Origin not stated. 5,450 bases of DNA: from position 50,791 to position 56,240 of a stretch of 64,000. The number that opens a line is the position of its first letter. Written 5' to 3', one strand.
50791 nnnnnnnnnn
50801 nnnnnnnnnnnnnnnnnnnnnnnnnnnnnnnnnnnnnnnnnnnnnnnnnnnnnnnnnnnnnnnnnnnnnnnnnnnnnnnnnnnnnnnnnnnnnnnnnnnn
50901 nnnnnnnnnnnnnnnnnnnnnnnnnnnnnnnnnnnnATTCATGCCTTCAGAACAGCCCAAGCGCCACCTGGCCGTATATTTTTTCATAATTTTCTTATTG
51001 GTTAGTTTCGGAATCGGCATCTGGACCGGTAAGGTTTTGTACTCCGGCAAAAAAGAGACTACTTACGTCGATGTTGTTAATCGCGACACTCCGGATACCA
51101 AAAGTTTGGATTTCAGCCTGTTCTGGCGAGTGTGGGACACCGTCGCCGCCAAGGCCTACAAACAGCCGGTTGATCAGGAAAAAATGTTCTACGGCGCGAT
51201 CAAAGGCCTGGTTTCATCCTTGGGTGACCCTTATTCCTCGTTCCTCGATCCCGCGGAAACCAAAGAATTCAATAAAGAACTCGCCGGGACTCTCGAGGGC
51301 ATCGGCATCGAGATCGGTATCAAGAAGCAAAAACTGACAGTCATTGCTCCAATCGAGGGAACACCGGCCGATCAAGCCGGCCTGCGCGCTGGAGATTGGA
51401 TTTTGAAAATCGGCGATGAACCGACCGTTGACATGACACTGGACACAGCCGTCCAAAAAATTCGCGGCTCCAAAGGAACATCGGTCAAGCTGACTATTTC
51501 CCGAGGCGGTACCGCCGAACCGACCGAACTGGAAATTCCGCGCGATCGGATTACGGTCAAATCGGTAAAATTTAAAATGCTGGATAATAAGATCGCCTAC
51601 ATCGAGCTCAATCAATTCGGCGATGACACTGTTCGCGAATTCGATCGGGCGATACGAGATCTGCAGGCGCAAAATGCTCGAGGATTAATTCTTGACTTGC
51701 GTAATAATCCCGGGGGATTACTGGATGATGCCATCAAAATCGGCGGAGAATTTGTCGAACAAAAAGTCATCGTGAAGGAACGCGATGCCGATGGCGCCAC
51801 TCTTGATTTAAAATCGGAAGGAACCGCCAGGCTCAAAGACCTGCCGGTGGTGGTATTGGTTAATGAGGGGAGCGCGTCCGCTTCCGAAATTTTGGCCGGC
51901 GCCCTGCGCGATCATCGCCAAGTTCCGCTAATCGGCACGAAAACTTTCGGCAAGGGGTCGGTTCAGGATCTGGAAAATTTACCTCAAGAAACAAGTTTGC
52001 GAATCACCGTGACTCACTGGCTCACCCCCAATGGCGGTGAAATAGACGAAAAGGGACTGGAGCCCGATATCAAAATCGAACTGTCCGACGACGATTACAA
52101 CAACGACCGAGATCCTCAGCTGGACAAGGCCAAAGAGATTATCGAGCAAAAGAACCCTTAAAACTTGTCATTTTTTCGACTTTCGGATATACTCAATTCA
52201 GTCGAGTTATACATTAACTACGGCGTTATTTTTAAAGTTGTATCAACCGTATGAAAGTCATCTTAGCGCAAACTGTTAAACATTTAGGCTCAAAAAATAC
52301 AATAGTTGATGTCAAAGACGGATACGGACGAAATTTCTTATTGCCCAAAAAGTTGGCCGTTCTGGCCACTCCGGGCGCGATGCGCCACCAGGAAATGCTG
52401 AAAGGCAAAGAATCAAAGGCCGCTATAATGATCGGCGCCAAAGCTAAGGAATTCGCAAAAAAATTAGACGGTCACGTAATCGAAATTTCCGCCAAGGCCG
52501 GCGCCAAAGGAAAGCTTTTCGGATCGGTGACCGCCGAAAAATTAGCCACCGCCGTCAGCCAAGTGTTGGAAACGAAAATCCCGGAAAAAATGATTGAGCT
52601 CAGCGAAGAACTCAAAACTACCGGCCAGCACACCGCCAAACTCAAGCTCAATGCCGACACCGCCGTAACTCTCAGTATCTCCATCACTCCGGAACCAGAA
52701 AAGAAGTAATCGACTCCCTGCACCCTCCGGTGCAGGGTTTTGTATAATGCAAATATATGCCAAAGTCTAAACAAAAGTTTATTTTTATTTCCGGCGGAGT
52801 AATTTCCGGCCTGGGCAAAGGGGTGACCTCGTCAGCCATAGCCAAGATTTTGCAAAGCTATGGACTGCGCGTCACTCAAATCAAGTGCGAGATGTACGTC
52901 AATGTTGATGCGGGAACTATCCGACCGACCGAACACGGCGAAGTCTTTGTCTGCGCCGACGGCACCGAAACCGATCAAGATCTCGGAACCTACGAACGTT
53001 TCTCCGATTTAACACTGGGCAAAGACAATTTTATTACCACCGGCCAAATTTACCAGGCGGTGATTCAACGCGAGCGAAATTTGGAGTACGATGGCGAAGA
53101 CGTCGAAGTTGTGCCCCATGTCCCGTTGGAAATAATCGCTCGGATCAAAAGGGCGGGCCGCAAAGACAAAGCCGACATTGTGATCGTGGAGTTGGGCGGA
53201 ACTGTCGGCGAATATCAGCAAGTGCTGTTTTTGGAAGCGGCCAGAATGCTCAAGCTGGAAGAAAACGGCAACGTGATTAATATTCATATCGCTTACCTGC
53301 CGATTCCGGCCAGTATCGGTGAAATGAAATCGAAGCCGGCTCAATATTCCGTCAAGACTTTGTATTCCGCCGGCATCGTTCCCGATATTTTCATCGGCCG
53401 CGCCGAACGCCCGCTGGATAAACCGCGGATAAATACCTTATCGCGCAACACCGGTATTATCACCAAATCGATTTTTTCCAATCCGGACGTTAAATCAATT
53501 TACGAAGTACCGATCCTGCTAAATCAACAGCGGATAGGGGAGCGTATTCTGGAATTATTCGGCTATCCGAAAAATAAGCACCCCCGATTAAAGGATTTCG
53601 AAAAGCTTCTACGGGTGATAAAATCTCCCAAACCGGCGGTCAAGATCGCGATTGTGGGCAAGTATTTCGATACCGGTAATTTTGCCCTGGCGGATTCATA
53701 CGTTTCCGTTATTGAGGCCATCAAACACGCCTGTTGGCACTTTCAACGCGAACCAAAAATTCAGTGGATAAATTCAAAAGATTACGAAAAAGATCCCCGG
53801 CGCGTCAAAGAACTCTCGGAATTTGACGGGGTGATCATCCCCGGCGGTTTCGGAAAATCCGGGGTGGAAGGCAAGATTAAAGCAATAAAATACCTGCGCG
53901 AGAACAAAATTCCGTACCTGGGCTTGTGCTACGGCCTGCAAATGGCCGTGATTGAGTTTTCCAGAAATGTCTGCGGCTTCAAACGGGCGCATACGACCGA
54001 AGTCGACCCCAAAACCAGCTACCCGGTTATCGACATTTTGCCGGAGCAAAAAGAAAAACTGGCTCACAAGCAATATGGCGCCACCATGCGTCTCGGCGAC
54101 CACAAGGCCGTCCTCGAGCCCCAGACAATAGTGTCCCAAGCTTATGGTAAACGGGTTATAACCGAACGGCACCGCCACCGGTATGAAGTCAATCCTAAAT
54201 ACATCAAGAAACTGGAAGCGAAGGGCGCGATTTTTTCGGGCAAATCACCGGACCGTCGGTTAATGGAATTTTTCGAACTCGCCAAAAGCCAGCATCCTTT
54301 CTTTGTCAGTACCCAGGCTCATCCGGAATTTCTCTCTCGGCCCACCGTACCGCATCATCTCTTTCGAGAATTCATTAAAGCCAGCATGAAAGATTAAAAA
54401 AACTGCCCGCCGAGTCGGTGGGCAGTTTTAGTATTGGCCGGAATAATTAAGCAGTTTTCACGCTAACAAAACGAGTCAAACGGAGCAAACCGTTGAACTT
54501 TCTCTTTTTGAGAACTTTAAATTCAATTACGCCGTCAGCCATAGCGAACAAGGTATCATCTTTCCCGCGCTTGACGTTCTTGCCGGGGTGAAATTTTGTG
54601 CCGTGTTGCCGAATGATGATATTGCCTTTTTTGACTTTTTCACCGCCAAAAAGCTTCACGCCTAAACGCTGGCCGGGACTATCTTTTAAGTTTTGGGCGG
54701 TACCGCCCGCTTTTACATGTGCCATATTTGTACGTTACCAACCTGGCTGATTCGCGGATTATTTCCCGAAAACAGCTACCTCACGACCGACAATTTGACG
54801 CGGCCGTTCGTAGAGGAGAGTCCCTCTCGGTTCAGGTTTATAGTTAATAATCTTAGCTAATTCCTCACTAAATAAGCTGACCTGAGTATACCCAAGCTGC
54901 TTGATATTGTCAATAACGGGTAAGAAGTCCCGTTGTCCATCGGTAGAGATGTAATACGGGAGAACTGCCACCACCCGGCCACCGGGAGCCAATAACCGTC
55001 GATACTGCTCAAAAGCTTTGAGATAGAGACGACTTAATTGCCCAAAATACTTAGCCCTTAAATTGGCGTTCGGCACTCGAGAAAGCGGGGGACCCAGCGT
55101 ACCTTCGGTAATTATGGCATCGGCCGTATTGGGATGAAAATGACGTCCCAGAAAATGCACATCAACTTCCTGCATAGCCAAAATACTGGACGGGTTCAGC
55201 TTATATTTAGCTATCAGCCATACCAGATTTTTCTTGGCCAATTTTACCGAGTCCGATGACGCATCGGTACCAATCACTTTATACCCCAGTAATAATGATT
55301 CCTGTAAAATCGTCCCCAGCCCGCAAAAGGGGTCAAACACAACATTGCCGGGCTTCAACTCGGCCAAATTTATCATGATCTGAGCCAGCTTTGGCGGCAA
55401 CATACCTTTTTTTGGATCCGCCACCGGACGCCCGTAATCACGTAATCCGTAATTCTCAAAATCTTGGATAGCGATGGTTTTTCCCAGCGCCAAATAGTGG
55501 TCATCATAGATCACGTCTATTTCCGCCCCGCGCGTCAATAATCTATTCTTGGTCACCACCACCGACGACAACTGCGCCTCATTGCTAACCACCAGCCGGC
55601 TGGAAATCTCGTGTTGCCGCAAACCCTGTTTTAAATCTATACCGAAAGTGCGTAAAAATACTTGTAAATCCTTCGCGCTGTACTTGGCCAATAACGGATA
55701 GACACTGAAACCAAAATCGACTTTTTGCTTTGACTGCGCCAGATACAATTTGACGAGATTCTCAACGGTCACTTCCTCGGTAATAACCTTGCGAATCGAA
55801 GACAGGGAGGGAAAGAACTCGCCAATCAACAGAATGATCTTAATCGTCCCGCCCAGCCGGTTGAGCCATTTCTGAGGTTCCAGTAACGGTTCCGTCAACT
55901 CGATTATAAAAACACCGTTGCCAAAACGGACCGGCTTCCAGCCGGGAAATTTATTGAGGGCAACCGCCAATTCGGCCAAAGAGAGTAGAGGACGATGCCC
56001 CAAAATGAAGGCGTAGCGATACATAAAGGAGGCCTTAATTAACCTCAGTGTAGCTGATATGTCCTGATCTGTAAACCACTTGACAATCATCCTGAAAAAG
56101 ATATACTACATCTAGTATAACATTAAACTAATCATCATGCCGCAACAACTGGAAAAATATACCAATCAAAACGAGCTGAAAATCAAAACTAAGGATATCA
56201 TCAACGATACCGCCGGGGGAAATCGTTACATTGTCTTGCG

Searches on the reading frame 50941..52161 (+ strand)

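Call 8: search_protein_families(library=pfam, proteins=[window:50941-52161:+])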
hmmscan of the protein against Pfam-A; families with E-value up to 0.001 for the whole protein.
window:50941-52161:+ (406 aa): 5 families
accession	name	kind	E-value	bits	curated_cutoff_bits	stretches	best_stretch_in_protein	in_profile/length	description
PF03572.23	Peptidase_S41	-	5e-54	182.8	24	1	217-379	1-165/165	Peptidase family S41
PF17820.7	PDZ_6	-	7.8e-14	51.6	27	1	134-188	2-54/54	PDZ domain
PF00595.29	PDZ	-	7.4e-13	49.1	23.2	1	117-186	8-80/81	PDZ domain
PF13180.12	PDZ_2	-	1.6e-09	38.4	27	1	121-197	3-78/80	PDZ domain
PF22694.1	CtpB_N-like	-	1.2e-08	35.7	27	1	56-103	36-82/85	Activating protease CtpB N-terminal domain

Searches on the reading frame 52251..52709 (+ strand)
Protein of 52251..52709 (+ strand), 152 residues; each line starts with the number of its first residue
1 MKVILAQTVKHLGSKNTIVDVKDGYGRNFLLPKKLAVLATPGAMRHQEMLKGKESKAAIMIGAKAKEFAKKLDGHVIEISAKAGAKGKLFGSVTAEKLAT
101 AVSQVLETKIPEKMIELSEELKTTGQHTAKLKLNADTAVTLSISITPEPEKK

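Call 8: search_protein_families(library=pfam, proteins=[window:52251-52709:+])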
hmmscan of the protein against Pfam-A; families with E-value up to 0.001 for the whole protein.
window:52251-52709:+ (152 aa): 2 families
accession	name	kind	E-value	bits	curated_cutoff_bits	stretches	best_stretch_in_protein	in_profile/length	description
PF01281.25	Ribosomal_L9_N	-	1.1e-21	76.6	20.7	1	1-45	1-45/47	Ribosomal protein L9, N-terminal domain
PF03948.19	Ribosomal_L9_C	-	5.5e-20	72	23.2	1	63-146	1-85/86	Ribosomal protein L9, C-terminal domain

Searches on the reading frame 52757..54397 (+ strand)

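Call 8: search_protein_families(library=pfam, proteins=[window:52757-54397:+])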
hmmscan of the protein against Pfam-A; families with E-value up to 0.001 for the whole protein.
window:52757-54397:+ (546 aa): 2 families
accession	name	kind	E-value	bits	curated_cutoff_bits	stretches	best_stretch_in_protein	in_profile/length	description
PF06418.20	CTP_synth_N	-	1.1e-92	310.6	26.1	1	7-268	1-263/265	CTP synthase N-terminus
PF00117.34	GATase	-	4e-36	124.9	22.8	1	311-541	2-189/190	Glutamine amidotransferase class-I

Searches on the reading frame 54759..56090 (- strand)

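Call 8: search_protein_families(library=pfam, proteins=[window:54759-56090:-])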
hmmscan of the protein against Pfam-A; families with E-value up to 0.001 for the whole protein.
window:54759-56090:- (443 aa): 3 families
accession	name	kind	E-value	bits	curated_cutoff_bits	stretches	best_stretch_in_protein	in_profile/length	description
PF01170.24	UPF0020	-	1.8e-09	38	22.3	1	227-274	8-55/197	RMKL-like, methyltransferase domain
PF01555.25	N6_N4_Mtase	-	4.2e-09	37.1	26.7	1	231-287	166-221/221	DNA methylase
PF13847.12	Methyltransf_31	-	3.6e-06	27.2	27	1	246-378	2-112/145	Methyltransferase domain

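Call 44: search_protein_families(library=padloc, proteins=[window:54759-56090:-], max_evalue=0.01)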
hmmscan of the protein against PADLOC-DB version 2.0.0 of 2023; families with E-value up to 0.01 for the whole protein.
window:54759-56090:- (443 aa): 27 families (the best 25 are shown)
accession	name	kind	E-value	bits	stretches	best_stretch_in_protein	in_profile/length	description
PDLC04134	mad2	-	1.4e-18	65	1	231-386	275-405/492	mads_2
PDLC03354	MTase_II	-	1.2e-07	29.2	1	243-290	336-383/425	Type II methyltransferase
PDLC03353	MTase_II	-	2.3e-07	28.6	1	230-289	192-250/260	Type II methyltransferase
PDLC03339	MTase_II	-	3.9e-07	27.2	1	239-290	222-272/399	Type II methyltransferase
PDLC03387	MTase_II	-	9.7e-07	26.2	1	230-290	217-276/289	Type II methyltransferase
PDLC03325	MTase_II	-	4.3e-06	23.7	1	234-290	79-134/426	Type II methyltransferase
PDLC03369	MTase_II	-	1.6e-05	21.8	1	213-286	111-179/532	Type II methyltransferase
PDLC03295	MTase_II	-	3.7e-05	21.4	1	226-286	203-263/292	Type II methyltransferase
PDLC03299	MTase_II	-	6.1e-05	20.7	1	234-290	203-258/296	Type II methyltransferase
PDLC03350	MTase_II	-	6.8e-05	20.4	1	231-297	238-303/312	Type II methyltransferase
PDLC03322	MTase_II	-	0.00014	18.9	1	230-286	45-103/446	Type II methyltransferase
PDLC03714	oMTase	-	0.00023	18.7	1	229-294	198-262/279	orphan methyltransferase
PDLC03364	MTase_II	-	0.00028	18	1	232-282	43-93/380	Type II methyltransferase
PDLC03380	MTase_II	-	0.00037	17.8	1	229-298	39-106/393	Type II methyltransferase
PDLC03239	MTase_II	-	0.00057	16.7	1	229-278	73-123/442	Type II methyltransferase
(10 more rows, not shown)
